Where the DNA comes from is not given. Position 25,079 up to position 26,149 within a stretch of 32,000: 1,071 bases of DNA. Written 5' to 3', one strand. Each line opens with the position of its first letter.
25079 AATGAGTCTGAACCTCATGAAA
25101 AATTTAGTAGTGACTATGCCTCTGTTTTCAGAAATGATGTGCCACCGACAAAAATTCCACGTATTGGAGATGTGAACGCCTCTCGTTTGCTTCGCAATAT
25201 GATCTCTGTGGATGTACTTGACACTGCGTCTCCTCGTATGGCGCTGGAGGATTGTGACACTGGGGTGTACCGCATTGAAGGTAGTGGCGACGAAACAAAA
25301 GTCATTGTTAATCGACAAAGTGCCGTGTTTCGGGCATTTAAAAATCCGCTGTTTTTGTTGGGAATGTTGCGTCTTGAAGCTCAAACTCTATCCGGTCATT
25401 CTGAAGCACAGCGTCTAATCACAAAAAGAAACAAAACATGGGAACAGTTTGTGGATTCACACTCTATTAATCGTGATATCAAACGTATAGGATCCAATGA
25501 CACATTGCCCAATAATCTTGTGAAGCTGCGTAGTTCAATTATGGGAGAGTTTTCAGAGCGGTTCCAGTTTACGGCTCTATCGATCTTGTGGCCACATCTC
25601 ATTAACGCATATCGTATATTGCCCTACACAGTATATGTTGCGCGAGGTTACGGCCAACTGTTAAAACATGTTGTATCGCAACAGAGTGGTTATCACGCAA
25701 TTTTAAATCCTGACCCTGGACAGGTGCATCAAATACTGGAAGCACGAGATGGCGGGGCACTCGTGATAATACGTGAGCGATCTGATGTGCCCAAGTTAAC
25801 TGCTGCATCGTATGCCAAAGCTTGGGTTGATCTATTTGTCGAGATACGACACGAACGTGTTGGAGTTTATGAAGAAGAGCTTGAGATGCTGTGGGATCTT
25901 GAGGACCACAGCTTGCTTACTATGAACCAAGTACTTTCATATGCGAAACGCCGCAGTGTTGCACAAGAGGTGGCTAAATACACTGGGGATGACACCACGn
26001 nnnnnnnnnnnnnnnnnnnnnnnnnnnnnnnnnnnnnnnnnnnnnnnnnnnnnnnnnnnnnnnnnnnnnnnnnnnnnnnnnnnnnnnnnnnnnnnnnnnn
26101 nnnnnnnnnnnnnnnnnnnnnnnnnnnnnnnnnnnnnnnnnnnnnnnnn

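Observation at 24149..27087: Overlapping GHKL/MORC-like ATPase + AbiEii(DUF1814)-like nucleotidyltransferase in a low-GC insert: candidate undescribed two-gene conflict module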

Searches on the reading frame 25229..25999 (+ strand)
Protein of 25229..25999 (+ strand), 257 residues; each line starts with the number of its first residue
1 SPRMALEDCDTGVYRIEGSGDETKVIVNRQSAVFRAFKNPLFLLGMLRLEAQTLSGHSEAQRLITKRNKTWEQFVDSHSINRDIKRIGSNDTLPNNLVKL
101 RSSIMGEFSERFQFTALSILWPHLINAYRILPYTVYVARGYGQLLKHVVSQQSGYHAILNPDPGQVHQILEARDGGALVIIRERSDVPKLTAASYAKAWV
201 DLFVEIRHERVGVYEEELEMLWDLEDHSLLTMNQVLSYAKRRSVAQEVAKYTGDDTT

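Call 58: search_solved_structures(query=A4, max_evalue=10, show_alignments=2)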
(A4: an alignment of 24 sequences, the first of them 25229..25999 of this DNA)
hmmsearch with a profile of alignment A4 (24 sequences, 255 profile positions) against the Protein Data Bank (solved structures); distinct sequences matched with E-value up to 10: 0.

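Call 59: search_protein_families(library=pfam, alignment_id=A4, max_evalue=10)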
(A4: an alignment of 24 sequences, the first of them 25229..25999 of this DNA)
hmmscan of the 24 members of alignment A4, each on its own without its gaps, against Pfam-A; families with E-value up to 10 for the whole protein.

A. member 1, window:25229-25999:+ (257 aa): 1 family
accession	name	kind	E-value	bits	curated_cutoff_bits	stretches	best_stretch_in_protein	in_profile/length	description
PF20217.3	DUF6577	-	0.11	12.6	27.8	1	80-252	18-198/204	Family of unknown function (DUF6577)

B. families by the number of members that match (of 24 scanned): 14 families
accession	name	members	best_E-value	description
PF20217.3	DUF6577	13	3.7e-07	Family of unknown function (DUF6577)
PF06478.18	CoV_RPol_N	2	0.019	Coronavirus RNA-dependent RNA polymerase, N-terminal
PF11927.14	HODM_asu-like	1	0.00049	Haem-dependent oxidative N-demethylase, alpha subunit-like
PF02217.22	T_Ag_DNA_bind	1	0.00054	Origin of replication binding protein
PF05127.21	NAT10_TcmA_helicase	1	0.0094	RNA cytidine acetyltransferase NAT10/TcmA, helicase domain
PF18743.7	AHJR-like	1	0.054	REase_AHJR-like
PF06565.18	DM10_dom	1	0.081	DM10 domain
PF23307.1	SAM_KIDINS220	1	0.1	Kinase D-interacting substrate of 220 kDa-like, SAM domain-like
PF21052.3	EFR3_ARM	1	0.12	EFR3, armadillo repeat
PF01963.22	TraB_PrgY_gumN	1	0.14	TraB/PrgY/gumN family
PF15312.11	JSRP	1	0.16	Junctional sarcoplasmic reticulum protein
PF06696.16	Strep_SA_rep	1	0.22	Streptococcal surface antigen repeat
PF17209.9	Hfq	1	0.23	Hfq protein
PF00787.29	PX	1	0.62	PX domain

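Call 62: search_protein_representatives(protein=window:25229-25999:+)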
Query: 257 residues. Proteins with E-value up to 0.001 (for the whole library): 50; up to 1e-10: 30; up to 1e-30: 4. The best 50 are listed.
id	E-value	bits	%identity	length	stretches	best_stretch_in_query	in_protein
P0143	7.9e-128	441.4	78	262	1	1-256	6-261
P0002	8.2e-76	271.1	51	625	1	5-254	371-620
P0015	2.5e-42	161.4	38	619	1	4-254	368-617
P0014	1.6e-40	155.5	36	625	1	3-252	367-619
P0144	4.4e-29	118.0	32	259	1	14-251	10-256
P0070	4.7e-29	118.0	33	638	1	8-253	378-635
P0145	1.0e-27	113.6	34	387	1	24-249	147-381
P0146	1.1e-27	113.4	33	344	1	11-251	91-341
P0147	7.7e-26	107.4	34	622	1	8-247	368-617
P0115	1.5e-23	100.0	30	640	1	10-253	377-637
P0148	2.6e-23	99.2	36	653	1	20-246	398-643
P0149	5.0e-23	98.2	33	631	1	12-242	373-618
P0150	7.2e-23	97.7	30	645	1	11-249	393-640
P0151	2.5e-22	95.9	35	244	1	27-243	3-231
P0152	1.3e-20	90.3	29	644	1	11-251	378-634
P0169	9.2e-10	54.8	26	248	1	89-252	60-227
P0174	1.0e-07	48.0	25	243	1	94-251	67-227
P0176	2.5e-06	43.5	25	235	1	93-251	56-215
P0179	3.3e-05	39.9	23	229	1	92-250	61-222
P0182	1.3e-04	37.9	28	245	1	91-249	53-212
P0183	1.6e-04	37.6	30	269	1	92-248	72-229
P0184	2.0e-04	37.3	25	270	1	109-250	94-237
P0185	2.8e-04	36.8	31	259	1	131-250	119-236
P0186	6.4e-04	35.7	29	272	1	108-248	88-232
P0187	8.8e-04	35.2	28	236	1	97-248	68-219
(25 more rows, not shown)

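Call 63: search_protein_families(library=pfam, proteins=[P0169, P0174, P0176, P0179, P0182, P0183, P0184, P0185, P0186, P0187], max_evalue=0.1)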
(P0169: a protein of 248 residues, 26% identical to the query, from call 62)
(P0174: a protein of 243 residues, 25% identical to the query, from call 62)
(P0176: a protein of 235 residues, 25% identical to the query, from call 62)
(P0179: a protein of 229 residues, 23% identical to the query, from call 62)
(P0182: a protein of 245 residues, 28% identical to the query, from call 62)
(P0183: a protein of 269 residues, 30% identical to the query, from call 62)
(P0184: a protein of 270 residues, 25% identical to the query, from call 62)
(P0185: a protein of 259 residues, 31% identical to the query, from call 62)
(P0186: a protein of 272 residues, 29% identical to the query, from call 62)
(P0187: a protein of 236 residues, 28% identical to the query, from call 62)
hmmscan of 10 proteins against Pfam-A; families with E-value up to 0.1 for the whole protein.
P0169 (248 aa): 2 families
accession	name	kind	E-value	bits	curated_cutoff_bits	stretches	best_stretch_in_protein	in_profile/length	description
PF20217.3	DUF6577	-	8.3e-13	48.9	27.8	1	37-227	6-198/204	Family of unknown function (DUF6577)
PF01978.25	TrmB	-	0.0053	17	25.6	0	16-53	22-59/68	Sugar-specific transcriptional regulator TrmB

P0174 (243 aa): 4 families
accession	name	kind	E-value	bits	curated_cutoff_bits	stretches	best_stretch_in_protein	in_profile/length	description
PF20217.3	DUF6577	-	3.5e-12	46.9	27.8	1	35-231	2-201/204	Family of unknown function (DUF6577)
PF25213.1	HVO_A0261_N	-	0.00093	19.5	35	1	14-58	20-63/86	HVO_A0261 N-terminal domain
PF01978.25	TrmB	-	0.013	15.7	25.6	1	17-50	21-54/68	Sugar-specific transcriptional regulator TrmB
PF12728.13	HTH_17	-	0.054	14.2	27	0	19-40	2-23/51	Helix-turn-helix domain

P0176 (235 aa): 1 family
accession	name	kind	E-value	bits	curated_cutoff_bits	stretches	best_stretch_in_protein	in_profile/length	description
PF20217.3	DUF6577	-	1.8e-12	47.9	27.8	1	28-220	6-202/204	Family of unknown function (DUF6577)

P0179 (229 aa): 0 families

P0182 (245 aa): 2 families
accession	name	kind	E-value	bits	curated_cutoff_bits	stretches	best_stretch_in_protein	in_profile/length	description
PF20217.3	DUF6577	-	1.7e-13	51.2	27.8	1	16-215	6-198/204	Family of unknown function (DUF6577)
PF03079.20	ARD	-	0.085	13.5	27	0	28-57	100-129/157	ARD/ARD' family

P0183 (269 aa): 3 families
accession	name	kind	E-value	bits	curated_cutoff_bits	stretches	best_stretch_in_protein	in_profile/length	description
PF20217.3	DUF6577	-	2.5e-11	44.1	27.8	1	40-234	4-199/204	Family of unknown function (DUF6577)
PF13338.12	AbiEi_4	-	1.4e-06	28.7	25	1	16-62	8-49/49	Transcriptional regulator, AbiEi antitoxin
PF12802.13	MarR_2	-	0.00058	20.4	27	1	12-54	13-53/61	MarR family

P0184 (270 aa): 1 family
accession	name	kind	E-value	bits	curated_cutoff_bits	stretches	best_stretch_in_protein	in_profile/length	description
PF20217.3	DUF6577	-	2.1e-10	41.1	27.8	1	93-240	51-199/204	Family of unknown function (DUF6577)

P0185 (259 aa): 3 families
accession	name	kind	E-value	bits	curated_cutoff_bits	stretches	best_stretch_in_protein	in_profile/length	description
PF13338.12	AbiEi_4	-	0.0004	20.9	25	1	28-67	12-46/49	Transcriptional regulator, AbiEi antitoxin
PF20217.3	DUF6577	-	0.0034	17.5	27.8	1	50-231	6-191/204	Family of unknown function (DUF6577)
PF01047.28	MarR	-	0.017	15.4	24.6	1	24-57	12-45/59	MarR family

P0186 (272 aa): 2 families
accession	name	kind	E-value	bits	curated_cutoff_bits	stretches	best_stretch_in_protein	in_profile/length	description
PF20217.3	DUF6577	-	4.6e-11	43.2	27.8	1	44-236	6-198/204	Family of unknown function (DUF6577)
PF13338.12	AbiEi_4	-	0.00041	20.8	25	1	20-61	10-46/49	Transcriptional regulator, AbiEi antitoxin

P0187 (236 aa): 2 families
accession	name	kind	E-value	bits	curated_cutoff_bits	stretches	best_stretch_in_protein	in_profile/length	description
PF20217.3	DUF6577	-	1.1e-10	42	27.8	1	37-225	7-200/204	Family of unknown function (DUF6577)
PF13338.12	AbiEi_4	-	0.0013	19.2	25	1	13-53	11-46/49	Transcriptional regulator, AbiEi antitoxin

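Call 66: find_encoding_contigs(protein=P0174, flank=4000, max_places=3)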
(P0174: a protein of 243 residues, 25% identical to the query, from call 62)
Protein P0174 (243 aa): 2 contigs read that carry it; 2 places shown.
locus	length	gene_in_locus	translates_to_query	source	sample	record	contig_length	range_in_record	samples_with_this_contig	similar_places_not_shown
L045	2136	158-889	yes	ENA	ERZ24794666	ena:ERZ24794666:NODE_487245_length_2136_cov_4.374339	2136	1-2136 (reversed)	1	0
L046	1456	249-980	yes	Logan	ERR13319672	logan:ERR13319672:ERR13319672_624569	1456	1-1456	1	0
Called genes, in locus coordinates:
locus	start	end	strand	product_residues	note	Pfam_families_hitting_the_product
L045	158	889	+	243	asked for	PF20217:DUF6577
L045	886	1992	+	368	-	PF08843:AbiEii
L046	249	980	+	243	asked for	PF20217:DUF6577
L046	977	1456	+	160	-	?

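Call 67: find_encoding_contigs(protein=P0183, flank=4000, max_places=2)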
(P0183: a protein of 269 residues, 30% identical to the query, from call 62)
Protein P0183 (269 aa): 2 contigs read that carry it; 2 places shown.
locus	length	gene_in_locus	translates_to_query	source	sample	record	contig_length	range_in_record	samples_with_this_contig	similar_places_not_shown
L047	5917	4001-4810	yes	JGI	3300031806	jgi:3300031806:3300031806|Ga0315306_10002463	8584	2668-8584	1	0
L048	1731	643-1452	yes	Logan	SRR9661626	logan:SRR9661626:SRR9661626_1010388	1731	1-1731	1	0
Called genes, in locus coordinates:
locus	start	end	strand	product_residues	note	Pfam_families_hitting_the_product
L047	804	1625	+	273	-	PF13338:AbiEi_4 (weak)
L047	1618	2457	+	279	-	PF08843:AbiEii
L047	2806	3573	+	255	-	-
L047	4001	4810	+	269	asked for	PF13338:AbiEi_4 (weak), PF20217:DUF6577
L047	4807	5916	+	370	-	?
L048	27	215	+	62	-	-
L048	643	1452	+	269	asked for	PF13338:AbiEi_4 (weak), PF20217:DUF6577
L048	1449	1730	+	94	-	?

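Call 68: find_encoding_contigs(protein=P0176, flank=4000, max_places=2)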
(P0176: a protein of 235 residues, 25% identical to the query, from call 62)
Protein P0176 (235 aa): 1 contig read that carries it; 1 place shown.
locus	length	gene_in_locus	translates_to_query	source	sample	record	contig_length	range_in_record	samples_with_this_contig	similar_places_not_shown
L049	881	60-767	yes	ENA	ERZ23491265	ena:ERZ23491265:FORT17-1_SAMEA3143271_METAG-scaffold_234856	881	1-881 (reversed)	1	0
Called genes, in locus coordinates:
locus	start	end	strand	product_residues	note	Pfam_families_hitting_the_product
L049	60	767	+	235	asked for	PF20217:DUF6577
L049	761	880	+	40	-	?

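Call 69: find_encoding_contigs(protein=P0182, flank=4000, max_places=2)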
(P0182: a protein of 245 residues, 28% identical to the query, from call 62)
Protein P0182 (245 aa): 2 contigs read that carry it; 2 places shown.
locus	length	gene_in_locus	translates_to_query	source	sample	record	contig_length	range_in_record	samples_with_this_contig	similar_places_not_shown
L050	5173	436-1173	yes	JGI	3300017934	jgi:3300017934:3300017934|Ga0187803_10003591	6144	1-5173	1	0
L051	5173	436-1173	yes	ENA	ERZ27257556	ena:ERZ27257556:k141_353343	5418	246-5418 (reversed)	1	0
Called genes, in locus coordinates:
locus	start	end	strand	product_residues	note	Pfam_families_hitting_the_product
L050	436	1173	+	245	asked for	PF20217:DUF6577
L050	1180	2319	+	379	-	PF08843:AbiEii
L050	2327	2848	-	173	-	PF01243:PNPOx_N (weak)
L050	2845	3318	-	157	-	PF00583:Acetyltransf_1, PF13673:Acetyltransf_10, PF13508:Acetyltransf_7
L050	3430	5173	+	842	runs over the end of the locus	PF13191:AAA_16, PF13401:AAA_22 (weak), PF00515:TPR_1 (faint), PF07719:TPR_2 (faint), PF12895:ANAPC3 (faint), PF13424:TPR_12 (faint), PF13432:TPR_16 (faint)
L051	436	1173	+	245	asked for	PF20217:DUF6577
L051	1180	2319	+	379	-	PF08843:AbiEii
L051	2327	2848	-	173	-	PF01243:PNPOx_N (weak)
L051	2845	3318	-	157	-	PF00583:Acetyltransf_1, PF13673:Acetyltransf_10, PF13508:Acetyltransf_7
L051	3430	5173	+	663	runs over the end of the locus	?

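Call 73: search_solved_structures(query=A5, max_evalue=10, show_alignments=3)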
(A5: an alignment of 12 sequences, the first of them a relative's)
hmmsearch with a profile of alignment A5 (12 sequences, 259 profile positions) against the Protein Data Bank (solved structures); distinct sequences matched with E-value up to 10: 4.
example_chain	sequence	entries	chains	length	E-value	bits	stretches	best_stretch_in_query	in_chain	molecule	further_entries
1ft9_A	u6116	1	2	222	0.019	17.4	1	21-64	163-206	CARBON MONOXIDE OXIDATION SYSTEM TRANSCRIPTION REGULATOR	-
7bzh_A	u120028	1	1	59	0.028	16.8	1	18-60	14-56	Sul7s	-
4yo2_A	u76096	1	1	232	0.22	13.9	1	22-90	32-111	Transcription factor E2F8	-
6dzs_A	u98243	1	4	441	1.8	10.9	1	136-186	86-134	Homoserine dehydrogenase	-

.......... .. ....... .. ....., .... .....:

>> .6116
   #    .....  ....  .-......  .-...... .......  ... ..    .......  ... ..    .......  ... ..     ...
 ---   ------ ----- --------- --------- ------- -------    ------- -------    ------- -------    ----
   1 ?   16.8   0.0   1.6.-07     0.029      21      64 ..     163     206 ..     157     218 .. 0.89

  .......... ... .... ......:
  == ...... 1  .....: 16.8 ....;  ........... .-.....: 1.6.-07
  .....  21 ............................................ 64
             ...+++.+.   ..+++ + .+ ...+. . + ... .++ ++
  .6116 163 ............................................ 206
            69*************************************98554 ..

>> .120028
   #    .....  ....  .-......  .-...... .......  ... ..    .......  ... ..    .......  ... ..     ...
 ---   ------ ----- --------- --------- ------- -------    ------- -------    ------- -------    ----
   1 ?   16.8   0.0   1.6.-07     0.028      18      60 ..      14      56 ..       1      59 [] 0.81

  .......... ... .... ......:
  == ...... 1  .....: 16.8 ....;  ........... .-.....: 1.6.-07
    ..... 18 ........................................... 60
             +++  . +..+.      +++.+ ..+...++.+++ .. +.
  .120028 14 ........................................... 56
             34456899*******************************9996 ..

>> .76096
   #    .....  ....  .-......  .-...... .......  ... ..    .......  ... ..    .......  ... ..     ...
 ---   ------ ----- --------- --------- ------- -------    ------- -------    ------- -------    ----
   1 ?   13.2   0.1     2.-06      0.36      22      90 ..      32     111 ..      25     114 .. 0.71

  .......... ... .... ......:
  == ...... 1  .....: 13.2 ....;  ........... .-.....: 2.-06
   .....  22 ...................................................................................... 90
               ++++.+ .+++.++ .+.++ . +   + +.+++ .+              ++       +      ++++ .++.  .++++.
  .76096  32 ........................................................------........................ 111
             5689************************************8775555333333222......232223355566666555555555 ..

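Call 75: search_protein_families(library=ncbifam, proteins=[P0174, P0183, P0182, L047:804-1622:+, L045:886-1989:+, L050:1180-2316:+, L047:4807-5913:+], max_evalue=0.1)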
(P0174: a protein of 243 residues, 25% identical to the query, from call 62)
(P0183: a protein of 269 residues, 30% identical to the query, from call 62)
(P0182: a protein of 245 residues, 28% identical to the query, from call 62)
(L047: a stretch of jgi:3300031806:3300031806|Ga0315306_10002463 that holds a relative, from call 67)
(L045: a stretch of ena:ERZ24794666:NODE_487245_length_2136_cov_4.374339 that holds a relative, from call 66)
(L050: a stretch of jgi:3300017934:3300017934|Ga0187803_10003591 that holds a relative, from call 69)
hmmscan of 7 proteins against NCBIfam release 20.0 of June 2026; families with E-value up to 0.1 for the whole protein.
P0174 (243 aa): 4 families
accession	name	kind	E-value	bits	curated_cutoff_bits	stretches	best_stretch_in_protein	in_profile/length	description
NF033788.1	HTH_metalloreg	subfamily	0.025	14.4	55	1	10-57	16-64/77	metalloregulator ArsR/SmtB family transcription factor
NF047858.1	ICEBs1XisBacil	equivalog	0.025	14.3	100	1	21-43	5-27/61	ICEBs1 excisionase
TIGR01884.1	cas_HTH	subfamily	0.063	12.6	60.2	0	17-54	155-193/202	CRISPR-associated CARF protein Csa3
NF047737.1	antiphage_MADS1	equivalog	0.076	13.3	80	0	19-38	4-23/49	methylation-associated defense system helix-turn-helix domain-containing protein MAD1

P0183 (269 aa): 1 family
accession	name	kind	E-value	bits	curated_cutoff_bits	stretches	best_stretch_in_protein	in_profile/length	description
NF047376.1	TAA_AbiEi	equivalog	0.0073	16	150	1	11-64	11-64/172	type IV toxin-antitoxin system AbiEi family antitoxin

P0182 (245 aa): 2 families
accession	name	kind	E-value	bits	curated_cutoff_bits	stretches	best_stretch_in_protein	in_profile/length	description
NF011189.0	PRK14595.1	equivalog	0.00038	20.2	232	1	34-120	71-160/162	peptide deformylase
NF038193.1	VI_Cas13c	exception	0.068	11.3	150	1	102-194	687-766/865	type VI-C CRISPR-associated RNA-guided ribonuclease Cas13c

L047:804-1622:+ (273 aa): 0 families

L045:886-1989:+ (368 aa): 2 families
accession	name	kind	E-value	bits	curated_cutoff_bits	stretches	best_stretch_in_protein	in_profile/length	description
TIGR03111.1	glyc2_xrt_Gpos1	hypoth_equivalog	0.036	12.9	363.95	1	276-325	60-109/439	TIGR03111 family XrtG-associated glycosyltransferase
NF053756.1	MreA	equivalog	0.049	13.5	100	0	54-108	20-72/110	MreA family transcriptional regulator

L050:1180-2316:+ (379 aa): 0 families

L047:4807-5913:+ (369 aa): 0 families
